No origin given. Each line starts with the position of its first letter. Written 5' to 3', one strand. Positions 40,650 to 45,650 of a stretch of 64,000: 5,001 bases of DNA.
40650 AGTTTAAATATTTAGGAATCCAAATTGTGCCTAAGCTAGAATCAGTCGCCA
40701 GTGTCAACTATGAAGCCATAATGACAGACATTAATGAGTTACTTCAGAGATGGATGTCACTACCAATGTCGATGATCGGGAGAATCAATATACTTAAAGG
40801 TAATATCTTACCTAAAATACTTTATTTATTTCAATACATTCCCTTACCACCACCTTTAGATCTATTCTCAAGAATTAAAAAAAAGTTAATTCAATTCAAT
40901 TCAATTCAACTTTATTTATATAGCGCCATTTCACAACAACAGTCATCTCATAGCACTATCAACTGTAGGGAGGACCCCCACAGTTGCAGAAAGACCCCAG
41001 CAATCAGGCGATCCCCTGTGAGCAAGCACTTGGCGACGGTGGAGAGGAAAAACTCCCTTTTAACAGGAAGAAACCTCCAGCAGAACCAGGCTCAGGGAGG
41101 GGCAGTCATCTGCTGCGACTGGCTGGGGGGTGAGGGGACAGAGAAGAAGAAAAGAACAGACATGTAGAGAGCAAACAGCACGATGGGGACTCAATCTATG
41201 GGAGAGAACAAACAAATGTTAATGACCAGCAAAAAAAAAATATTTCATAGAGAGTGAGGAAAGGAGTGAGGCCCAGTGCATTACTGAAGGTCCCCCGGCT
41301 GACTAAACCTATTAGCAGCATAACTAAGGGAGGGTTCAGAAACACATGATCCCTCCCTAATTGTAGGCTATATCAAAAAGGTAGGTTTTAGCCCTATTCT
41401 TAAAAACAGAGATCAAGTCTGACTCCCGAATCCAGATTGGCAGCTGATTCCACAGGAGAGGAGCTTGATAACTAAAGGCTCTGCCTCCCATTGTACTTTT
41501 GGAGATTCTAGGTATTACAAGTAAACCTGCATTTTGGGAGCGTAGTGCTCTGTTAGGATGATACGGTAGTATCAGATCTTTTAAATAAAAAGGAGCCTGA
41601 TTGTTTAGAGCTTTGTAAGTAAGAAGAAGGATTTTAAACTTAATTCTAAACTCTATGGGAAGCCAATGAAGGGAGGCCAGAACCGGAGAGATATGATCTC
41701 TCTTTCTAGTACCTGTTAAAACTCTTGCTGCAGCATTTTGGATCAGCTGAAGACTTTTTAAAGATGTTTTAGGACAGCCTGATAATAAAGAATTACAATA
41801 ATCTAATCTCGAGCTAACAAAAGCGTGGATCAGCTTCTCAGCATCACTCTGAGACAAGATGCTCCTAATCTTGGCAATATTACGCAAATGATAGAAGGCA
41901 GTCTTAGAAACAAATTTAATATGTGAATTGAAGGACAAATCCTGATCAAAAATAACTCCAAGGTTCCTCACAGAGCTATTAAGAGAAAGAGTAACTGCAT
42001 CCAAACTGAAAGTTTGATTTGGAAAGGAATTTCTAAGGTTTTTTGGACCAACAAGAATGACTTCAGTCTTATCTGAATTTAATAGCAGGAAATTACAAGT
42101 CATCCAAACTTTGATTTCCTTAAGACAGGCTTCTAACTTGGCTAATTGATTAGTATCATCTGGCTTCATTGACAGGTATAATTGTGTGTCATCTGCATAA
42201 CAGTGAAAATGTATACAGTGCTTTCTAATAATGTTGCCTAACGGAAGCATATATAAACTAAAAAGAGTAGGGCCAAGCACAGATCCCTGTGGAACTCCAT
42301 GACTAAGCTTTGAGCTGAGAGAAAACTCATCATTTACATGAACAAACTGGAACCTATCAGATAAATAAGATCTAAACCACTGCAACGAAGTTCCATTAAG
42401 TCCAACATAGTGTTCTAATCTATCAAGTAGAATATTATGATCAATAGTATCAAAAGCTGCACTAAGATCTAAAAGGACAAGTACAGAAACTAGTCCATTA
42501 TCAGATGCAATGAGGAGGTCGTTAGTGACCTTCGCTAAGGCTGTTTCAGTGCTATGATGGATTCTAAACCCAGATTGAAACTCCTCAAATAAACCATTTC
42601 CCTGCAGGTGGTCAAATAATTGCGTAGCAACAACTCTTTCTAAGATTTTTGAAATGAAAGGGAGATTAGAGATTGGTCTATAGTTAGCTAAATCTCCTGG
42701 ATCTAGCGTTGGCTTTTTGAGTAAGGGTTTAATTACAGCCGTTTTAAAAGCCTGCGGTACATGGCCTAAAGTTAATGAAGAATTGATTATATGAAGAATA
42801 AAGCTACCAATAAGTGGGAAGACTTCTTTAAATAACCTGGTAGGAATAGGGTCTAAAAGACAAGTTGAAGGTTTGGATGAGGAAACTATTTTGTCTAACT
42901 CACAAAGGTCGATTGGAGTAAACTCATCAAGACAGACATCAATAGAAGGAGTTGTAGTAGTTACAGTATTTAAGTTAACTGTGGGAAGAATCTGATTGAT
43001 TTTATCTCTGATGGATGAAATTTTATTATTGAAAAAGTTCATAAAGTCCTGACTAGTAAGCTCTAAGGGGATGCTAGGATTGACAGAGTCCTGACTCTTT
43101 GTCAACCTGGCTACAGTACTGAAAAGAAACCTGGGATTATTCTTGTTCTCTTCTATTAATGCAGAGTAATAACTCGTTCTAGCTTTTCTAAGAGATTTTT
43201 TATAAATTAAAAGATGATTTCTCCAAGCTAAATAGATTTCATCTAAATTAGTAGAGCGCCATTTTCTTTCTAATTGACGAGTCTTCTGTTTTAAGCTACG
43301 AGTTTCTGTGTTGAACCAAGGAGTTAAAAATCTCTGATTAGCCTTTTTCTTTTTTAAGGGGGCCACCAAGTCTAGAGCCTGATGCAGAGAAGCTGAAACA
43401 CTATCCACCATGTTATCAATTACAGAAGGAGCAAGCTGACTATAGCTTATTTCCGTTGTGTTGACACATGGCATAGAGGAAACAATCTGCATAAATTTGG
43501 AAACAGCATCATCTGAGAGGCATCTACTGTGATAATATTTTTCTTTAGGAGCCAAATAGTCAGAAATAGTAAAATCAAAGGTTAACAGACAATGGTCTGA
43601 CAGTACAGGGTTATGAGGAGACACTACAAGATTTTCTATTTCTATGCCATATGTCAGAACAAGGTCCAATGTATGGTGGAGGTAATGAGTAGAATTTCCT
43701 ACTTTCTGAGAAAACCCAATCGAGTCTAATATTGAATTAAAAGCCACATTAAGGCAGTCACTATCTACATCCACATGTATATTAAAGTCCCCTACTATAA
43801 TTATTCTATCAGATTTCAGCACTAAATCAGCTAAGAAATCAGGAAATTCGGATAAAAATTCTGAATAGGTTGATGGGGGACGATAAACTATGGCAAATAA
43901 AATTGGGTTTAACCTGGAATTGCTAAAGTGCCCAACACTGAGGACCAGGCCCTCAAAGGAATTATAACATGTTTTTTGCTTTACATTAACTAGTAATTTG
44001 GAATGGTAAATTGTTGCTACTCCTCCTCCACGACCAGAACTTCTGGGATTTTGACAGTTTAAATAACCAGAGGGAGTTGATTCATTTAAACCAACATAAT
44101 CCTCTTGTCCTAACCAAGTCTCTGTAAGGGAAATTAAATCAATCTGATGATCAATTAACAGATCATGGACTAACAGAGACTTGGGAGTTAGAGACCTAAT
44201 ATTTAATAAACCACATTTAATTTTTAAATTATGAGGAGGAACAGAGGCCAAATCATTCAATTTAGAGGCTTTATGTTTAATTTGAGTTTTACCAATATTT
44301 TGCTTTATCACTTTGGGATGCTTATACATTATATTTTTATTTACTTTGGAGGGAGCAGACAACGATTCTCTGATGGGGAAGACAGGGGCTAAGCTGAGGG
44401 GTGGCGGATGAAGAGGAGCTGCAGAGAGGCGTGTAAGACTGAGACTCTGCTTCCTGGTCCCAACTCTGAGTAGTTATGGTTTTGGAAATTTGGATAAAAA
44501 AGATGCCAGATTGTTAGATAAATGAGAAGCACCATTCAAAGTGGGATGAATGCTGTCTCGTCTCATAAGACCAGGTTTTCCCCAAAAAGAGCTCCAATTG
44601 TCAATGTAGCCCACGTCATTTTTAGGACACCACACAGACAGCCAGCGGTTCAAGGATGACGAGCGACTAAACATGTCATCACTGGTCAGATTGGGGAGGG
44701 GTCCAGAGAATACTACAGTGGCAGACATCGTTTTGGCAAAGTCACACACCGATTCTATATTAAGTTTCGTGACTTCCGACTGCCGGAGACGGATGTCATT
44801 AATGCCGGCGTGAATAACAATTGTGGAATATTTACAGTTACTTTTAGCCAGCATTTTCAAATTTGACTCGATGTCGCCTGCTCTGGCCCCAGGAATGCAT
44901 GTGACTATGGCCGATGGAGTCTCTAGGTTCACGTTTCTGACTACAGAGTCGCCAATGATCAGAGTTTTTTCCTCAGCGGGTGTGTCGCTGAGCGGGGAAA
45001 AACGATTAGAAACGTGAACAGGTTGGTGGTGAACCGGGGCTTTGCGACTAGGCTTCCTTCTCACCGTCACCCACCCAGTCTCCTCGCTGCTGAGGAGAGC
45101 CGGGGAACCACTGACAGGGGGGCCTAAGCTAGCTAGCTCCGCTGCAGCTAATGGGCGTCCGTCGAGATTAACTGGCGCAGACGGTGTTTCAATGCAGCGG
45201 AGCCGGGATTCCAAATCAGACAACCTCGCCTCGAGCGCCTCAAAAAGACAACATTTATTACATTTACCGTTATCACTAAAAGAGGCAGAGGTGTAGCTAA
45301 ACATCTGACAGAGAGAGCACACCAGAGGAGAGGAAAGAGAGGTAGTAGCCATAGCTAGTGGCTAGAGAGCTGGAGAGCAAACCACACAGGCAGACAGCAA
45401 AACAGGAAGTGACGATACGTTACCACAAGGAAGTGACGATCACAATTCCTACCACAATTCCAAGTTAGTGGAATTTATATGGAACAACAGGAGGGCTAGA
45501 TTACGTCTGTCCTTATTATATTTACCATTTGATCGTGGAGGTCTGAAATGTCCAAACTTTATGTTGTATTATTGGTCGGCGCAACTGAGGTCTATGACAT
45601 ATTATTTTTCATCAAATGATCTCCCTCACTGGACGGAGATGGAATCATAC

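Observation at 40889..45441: Two about 98%-identical L2-clade LINEs with intact ORF1 (SGNH esterase) and ORF2: probably a currently or recently active lineage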

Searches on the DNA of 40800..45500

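Call 74: search_rna_families(source=window, start=40800, end=45500, threshold=evalue, max_evalue=1, show_alignments=2)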
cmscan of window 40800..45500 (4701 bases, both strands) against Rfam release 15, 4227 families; matches with E-value up to 1: 0.
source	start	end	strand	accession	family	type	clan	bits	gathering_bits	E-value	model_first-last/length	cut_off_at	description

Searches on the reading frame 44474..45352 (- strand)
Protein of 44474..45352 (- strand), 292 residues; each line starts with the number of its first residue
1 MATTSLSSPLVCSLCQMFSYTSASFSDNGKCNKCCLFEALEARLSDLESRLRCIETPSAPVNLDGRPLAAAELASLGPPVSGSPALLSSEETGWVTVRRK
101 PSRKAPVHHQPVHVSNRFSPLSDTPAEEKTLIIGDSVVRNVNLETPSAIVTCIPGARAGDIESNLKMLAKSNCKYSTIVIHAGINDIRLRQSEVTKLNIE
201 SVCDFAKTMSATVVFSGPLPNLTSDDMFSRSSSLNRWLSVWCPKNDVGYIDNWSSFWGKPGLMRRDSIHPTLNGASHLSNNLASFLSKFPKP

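Call 8: search_protein_families(library=pfam, proteins=[window:44474-45352:-], max_evalue=0.1)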
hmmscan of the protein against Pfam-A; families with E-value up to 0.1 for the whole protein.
window:44474-45352:- (292 aa): 1 family
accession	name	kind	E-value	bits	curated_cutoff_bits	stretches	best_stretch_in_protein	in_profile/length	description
PF13472.12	Lipase_GDSL_2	-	1.2e-08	36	32.9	1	151-274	39-175/178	GDSL-like Lipase/Acylhydrolase family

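Call 9: search_solved_structures(query=window:44474-45352:-, max_evalue=1, show_alignments=2)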
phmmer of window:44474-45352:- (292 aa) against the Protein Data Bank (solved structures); distinct sequences matched with E-value up to 1: 4.
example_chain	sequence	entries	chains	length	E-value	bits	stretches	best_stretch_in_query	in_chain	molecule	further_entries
4c1b_A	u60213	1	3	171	2.1e-29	106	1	131-286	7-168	ORF1-ENCODED PROTEIN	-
3p94_A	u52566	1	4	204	3.2e-06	29.9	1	172-277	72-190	GDSL-like Lipase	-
4iyj_A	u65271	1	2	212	0.07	15.6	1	176-276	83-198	GDSL-like protein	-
4ppy_A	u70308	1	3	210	0.091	15.3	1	174-285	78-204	Putative acylhydrolase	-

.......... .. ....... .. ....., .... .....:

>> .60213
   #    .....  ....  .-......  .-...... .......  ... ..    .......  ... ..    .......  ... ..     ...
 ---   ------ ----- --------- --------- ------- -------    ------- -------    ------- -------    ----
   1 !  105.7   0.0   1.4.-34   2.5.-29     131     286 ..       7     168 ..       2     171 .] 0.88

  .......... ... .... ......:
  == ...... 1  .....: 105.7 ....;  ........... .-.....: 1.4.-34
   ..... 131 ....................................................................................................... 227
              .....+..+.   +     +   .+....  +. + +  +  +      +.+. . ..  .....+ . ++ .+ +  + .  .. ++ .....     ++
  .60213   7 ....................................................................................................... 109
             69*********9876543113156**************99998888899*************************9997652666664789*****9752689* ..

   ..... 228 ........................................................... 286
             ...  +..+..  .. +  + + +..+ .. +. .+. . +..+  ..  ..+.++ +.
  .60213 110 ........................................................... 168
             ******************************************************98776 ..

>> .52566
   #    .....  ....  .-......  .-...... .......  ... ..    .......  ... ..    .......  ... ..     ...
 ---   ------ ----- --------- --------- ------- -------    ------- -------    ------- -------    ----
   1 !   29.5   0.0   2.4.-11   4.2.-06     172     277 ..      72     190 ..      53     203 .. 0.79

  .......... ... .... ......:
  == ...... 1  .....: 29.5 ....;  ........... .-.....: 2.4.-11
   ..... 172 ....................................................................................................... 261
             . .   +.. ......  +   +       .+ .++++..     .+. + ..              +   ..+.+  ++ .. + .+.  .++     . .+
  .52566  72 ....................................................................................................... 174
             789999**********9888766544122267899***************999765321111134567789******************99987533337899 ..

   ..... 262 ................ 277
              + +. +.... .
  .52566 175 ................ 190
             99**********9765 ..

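Call 12: find_encoding_contigs(protein=window:44474-45352:-, flank=3000, max_places=10)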
Protein window:44474-45352:- (292 aa): no gene with exactly this product is on record in the collection.

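Call 13: find_homologous_proteins(query=window:44474-45352:-)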
Query window:44474-45352:- (292 aa): 369 proteins with E <= 0.001 among 1776 candidates; the best 120 are listed.
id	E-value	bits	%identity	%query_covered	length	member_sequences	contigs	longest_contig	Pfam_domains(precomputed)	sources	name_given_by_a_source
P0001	3.3e-121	422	66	96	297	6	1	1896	PF13472.13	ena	-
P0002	1.7e-120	420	67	95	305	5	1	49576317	PF13472.13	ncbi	ncbi:uncharacterized protein LOC144463568 [Epinephelus lanceolatus]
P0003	2.4e-120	419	68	99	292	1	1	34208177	PF13472.13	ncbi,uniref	ncbi:uncharacterized protein [Thunnus thynnus]|uniref:uncharacterized protein n=1 Tax=Thunnus thynnu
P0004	3.3e-120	419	67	99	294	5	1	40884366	PF13472.13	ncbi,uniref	ncbi:uncharacterized protein [Thunnus thynnus]|uniref:uncharacterized protein n=1 Tax=Thunnus thynnu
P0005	1.4e-119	417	68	99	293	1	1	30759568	PF13472.13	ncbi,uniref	ncbi:uncharacterized protein [Thunnus thynnus]|uniref:uncharacterized protein n=1 Tax=Thunnus thynnu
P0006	2.8e-119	416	66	96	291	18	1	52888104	PF13472.13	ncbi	ncbi:uncharacterized protein LOC144458793 [Epinephelus lanceolatus]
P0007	1.4e-118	413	65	98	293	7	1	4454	PF13472.13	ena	-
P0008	2.0e-118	413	65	98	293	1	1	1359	PF13472.13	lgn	-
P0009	2.1e-118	413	66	99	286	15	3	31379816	PF13472.13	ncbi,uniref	ncbi:uncharacterized protein, partial [Enoplosus armatus]|uniref:uncharacterized protein n=1 Tax=Eno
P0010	1.4e-117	410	66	99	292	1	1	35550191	PF13472.13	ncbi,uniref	ncbi:uncharacterized protein [Thunnus thynnus]|uniref:uncharacterized protein n=1 Tax=Thunnus thynnu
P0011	7.9e-117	408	65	98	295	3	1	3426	PF13472.13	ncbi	-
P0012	3.0e-116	406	65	96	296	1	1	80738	PF13472.13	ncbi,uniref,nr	ncbi:hypothetical protein Q5P01_000053 [Channa striata]|uniref:SGNH hydrolase-type esterase domain-c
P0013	1.3e-115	404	65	96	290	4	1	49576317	PF13472.13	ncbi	ncbi:uncharacterized protein LOC144463566 [Epinephelus lanceolatus]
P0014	2.6e-115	403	67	95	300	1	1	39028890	-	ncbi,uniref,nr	ncbi:uncharacterized protein LOC110972103 [Acanthochromis polyacanthus]|uniref:uncharacterized prote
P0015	8.0e-115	401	63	97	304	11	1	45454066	PF13472.13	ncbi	ncbi:uncharacterized protein LOC144466836 [Epinephelus lanceolatus]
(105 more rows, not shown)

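Call 49: find_related_loci(query=A1, collection=metagenome_contigs, flank=4000)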
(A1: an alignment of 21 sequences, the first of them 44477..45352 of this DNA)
Query A1 (292 aa) in metagenome_contigs; peptide patterns used: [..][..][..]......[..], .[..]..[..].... (x = any residue, [..] = any of these).
280 stretches matched a pattern; 54 encode a relative of the query (tblastn E <= 1e-3); 54 distinct loci.
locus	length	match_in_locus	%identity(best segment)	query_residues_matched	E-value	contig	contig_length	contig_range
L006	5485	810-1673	65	3-292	2e-124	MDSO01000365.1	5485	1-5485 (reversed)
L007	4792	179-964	66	16-292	2e-116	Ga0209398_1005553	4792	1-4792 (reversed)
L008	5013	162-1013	63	5-287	2e-112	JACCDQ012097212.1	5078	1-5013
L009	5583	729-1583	62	4-287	6e-110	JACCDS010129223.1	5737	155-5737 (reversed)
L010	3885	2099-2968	56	15-287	8e-102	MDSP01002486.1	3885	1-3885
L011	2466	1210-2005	68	12-286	1e-94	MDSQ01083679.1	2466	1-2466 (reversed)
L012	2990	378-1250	51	1-287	1e-87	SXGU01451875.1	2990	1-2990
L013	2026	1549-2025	75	103-261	2e-85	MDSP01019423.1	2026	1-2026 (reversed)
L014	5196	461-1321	48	6-286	2e-80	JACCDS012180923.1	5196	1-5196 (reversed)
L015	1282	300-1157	48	6-286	5e-84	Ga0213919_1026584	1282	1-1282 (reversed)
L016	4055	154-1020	46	7-288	9e-78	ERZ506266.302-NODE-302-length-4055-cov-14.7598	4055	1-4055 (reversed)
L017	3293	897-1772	46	5-288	3e-77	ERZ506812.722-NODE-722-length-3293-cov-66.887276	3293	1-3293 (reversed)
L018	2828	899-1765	46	7-288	3e-77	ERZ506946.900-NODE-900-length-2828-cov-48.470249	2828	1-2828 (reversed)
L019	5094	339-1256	45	2-289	6e-74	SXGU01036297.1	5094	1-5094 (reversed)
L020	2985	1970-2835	73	8-290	2e-82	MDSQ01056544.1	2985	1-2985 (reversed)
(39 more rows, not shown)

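Call 67: predict_structure(alignment_id=A1)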
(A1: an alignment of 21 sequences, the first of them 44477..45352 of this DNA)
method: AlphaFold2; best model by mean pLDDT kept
length: 292 residues; sequences in the alignment: 21
mean_pLDDT: 64.4   pTM: 0.54
mean pLDDT of the five models: 64.4, 63.5, 63.2, 62.5, 56.3
residues with pLDDT >= 90: 13; 70-90: 135; 50-70: 66; < 50: 78
segments of 3 or more residues with pLDDT < 50: 1-7, 59-125
pLDDT, mean of each block of 10 residues (from residue 1): 48 67 77 77 70 51 34 31 30 31 37 33 53 73 64 63 75 80 63 65 87 87 76 86 91 81 77 83 78 50
secondary structure, 60 per line:
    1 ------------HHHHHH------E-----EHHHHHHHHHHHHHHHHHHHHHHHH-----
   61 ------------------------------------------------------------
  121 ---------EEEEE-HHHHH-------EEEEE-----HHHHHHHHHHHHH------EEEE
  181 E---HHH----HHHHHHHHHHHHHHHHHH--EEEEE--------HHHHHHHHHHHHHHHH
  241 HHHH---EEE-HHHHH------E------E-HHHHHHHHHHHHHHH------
elements in order: H13-18 H32-55 E130-134 H136-140 E148-152 H158-170 E177-181 H192-209 E212-216 H225-244 E248-250 H252-256 H272-286

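Call 69: fold_search(model_id=the predicted structure, library=pdb)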
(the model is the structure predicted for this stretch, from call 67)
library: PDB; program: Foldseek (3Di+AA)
matches with E <= 10: 1754; with E <= 0.001: 61
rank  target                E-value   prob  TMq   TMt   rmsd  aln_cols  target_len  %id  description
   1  4c1b_A                2.0e-12  1.00  0.33  0.56  19.1       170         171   34  Esterase domain of the ZfL2-1 ORF1 protein from the zebrafish ZfL2-1 retrotransposon (released 2013-09-11)
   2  4c1b_C                3.2e-12  1.00  0.33  0.60  18.3       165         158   34  Esterase domain of the ZfL2-1 ORF1 protein from the zebrafish ZfL2-1 retrotransposon (released 2013-09-11)
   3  4c1b_B                1.2e-11  1.00  0.33  0.56  19.1       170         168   35  Esterase domain of the ZfL2-1 ORF1 protein from the zebrafish ZfL2-1 retrotransposon (released 2013-09-11)
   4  4rw0_B                1.3e-08  1.00  0.49  0.76   2.9       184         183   14  Crystal structure of a member of the lipolytic protein G-D-S-L family from Veillonella parvula DSM 2008 (released 2015-01-28)
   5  4rw0_A                3.5e-08  1.00  0.49  0.76   2.9       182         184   14  Crystal structure of a member of the lipolytic protein G-D-S-L family from Veillonella parvula DSM 2008 (released 2015-01-28)
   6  3p94_C                1.9e-07  1.00  0.48  0.68   3.3       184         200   23  Crystal structure of a GDSL-like Lipase (BDI_0976) from Parabacteroides distasonis ATCC 8503 at 1.93 A resolution (released 2010-11-03)
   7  4ppy_A                2.1e-07  1.00  0.50  0.68   6.8       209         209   21  Crystal structure of a putative acylhydrolase (BF3764) from Bacteroides fragilis NCTC 9343 at 2.00 A resolution (released 2014-04-02)
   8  3p94_D                2.6e-07  1.00  0.48  0.68   3.1       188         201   22  Crystal structure of a GDSL-like Lipase (BDI_0976) from Parabacteroides distasonis ATCC 8503 at 1.93 A resolution (released 2010-11-03)
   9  4iyj_A                2.8e-07  1.00  0.48  0.66   3.4       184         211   21  Crystal structure of a putative acylhydrolase (BACUNI_03406) from Bacteroides uniformis ATCC 8492 at 1.37 A resolution (released 2013-03-06)
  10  3p94_A                2.8e-07  1.00  0.47  0.65   3.5       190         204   23  Crystal structure of a GDSL-like Lipase (BDI_0976) from Parabacteroides distasonis ATCC 8503 at 1.93 A resolution (released 2010-11-03)
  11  3dt6                  3.4e-07  1.00  0.49  0.65   8.2       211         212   18  Crystal Structure of Bovin Brain Platelet Activating Factor Acetylhydrolase Covalently Inhibited by Paraoxon (released 2009-05-12)
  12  9hi4_D                3.6e-07  1.00  0.49  0.67   3.1       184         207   19  Structure of FI6-focused design_03 scaffold in complex with FI6-Fab (released 2025-12-03)
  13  9hi4_C                4.1e-07  1.00  0.49  0.67   3.1       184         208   20  Structure of FI6-focused design_03 scaffold in complex with FI6-Fab (released 2025-12-03)
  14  4ppy_B                6.9e-07  1.00  0.49  0.67   3.5       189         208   21  Crystal structure of a putative acylhydrolase (BF3764) from Bacteroides fragilis NCTC 9343 at 2.00 A resolution (released 2014-04-02)
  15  6xpg                  8.3e-07  1.00  0.49  0.70   3.4       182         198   19  Crystal Structure of Sialate O-acetylesterase from Bacteroides vulgatus by Serial Crystallography (released 2020-07-15)
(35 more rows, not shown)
